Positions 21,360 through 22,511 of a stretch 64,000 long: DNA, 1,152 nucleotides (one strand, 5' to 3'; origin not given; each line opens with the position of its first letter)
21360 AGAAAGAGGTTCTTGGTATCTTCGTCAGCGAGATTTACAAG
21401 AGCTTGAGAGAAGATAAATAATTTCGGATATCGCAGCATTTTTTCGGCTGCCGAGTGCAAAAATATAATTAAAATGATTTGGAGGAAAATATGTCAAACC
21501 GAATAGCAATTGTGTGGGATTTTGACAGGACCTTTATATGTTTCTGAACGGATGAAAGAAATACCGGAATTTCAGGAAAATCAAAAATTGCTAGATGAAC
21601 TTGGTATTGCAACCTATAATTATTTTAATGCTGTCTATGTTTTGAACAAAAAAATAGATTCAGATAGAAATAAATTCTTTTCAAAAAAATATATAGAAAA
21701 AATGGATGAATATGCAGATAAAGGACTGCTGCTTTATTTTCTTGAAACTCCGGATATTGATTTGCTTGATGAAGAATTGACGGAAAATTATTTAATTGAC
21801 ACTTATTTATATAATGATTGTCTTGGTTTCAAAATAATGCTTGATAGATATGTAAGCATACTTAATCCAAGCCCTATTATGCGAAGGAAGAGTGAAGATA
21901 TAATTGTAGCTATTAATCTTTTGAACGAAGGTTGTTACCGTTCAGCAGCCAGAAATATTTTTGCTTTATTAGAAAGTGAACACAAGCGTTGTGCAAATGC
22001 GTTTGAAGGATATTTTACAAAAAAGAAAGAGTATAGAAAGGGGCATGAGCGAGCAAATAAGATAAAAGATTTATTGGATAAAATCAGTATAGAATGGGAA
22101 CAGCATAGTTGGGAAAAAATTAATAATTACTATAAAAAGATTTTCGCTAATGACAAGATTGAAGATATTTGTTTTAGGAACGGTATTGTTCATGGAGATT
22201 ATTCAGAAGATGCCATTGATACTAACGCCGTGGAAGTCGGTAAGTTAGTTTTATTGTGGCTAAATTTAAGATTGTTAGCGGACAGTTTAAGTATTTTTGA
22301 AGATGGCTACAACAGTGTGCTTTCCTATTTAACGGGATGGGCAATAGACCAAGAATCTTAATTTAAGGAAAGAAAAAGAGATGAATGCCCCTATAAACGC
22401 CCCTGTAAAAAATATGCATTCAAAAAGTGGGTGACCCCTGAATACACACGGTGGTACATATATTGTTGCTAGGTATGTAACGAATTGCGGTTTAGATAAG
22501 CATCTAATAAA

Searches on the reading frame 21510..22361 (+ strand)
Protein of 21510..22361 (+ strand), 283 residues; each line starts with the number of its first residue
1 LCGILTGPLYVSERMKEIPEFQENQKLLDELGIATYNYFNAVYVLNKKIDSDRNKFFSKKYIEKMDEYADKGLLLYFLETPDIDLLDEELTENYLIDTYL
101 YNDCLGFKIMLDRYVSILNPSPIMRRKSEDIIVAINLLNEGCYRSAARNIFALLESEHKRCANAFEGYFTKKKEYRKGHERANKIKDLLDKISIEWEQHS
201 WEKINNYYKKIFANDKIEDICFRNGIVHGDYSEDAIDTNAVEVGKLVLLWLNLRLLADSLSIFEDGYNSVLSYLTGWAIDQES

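Call 6: search_protein_families(library=pfam, proteins=[window:21510-22361:+])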
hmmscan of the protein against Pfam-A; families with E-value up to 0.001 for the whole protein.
window:21510-22361:+ (283 aa): 0 families

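Call 21: search_protein_families(library=padloc, proteins=[window:21510-22361:+], max_evalue=0.01)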
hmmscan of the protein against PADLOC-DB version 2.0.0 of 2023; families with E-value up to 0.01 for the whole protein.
window:21510-22361:+ (283 aa): 0 families

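Call 22: search_protein_families(library=pfam, proteins=[window:21510-22361:+], max_evalue=1)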
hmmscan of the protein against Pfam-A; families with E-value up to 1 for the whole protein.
window:21510-22361:+ (283 aa): 1 family
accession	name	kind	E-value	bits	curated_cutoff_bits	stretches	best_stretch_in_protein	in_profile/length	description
PF17193.9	MukF_C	-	0.053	14.2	27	1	47-91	5-50/158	MukF C-terminal domain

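Call 23: search_protein_families(library=ncbifam, proteins=[window:21510-22361:+], max_evalue=0.01)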
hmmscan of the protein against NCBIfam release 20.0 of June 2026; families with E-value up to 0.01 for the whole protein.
window:21510-22361:+ (283 aa): 0 families

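Call 40: search_protein_families(library=phrogs, proteins=[window:21510-22361:+], max_evalue=0.1)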
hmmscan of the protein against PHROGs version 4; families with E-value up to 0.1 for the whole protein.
window:21510-22361:+ (283 aa): 0 families
